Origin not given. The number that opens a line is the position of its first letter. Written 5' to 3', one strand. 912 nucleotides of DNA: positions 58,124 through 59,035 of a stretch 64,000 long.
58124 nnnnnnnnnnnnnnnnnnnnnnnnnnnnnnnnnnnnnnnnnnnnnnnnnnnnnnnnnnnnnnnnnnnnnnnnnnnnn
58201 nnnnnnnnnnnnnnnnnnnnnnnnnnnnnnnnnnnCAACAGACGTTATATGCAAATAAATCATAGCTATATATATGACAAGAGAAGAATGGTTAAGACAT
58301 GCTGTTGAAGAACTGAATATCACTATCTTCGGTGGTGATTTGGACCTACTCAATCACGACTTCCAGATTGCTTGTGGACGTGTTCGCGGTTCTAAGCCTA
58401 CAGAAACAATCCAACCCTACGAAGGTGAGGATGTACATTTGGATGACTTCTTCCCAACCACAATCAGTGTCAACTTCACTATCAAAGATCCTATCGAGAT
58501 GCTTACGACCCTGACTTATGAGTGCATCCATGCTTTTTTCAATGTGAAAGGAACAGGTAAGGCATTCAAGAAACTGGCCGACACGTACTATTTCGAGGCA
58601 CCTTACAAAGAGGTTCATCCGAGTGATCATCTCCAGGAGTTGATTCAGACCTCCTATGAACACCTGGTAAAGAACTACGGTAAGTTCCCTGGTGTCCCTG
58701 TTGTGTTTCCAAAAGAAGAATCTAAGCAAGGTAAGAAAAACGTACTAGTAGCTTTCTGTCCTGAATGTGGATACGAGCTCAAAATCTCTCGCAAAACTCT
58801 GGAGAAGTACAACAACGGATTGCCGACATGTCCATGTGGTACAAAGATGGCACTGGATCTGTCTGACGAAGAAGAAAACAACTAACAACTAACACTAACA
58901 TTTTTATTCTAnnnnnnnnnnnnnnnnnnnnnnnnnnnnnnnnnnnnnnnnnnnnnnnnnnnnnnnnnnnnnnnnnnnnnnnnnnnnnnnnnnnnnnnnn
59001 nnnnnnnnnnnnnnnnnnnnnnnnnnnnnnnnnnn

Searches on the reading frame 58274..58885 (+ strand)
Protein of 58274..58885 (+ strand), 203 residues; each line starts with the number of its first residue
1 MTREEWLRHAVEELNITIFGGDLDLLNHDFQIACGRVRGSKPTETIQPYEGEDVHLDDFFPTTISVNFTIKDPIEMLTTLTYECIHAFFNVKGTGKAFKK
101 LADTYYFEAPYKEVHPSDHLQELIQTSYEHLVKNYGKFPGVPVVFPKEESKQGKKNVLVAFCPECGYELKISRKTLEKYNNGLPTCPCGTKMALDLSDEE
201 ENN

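Call 3: search_protein_families(library=pfam, proteins=[window:58274-58885:+], max_evalue=0.01)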
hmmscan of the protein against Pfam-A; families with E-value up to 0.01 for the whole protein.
window:58274-58885:+ (203 aa): 1 family
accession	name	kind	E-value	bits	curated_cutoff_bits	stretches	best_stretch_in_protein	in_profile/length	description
PF09883.16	DUF2110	-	0.0097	16.7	23.2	0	103-163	17-77/87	DUF2110 central domain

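Call 4: search_protein_families(library=ncbifam, proteins=[window:58274-58885:+], max_evalue=0.01)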
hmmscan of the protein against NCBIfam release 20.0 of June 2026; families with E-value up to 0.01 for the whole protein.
window:58274-58885:+ (203 aa): 0 families

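Call 5: search_protein_families(library=phrogs, proteins=[window:58274-58885:+], max_evalue=0.001)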
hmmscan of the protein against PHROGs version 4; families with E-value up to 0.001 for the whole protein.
window:58274-58885:+ (203 aa): 1 family
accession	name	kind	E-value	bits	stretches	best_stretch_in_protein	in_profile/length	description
phrog_6361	-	unknown function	2.4e-11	44.7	1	1-192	6-198/203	-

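Call 81: search_protein_families(library=padloc, proteins=[window:58274-58882:+], max_evalue=0.01)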
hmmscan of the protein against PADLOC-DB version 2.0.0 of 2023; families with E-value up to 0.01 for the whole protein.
window:58274-58882:+ (203 aa): 0 families
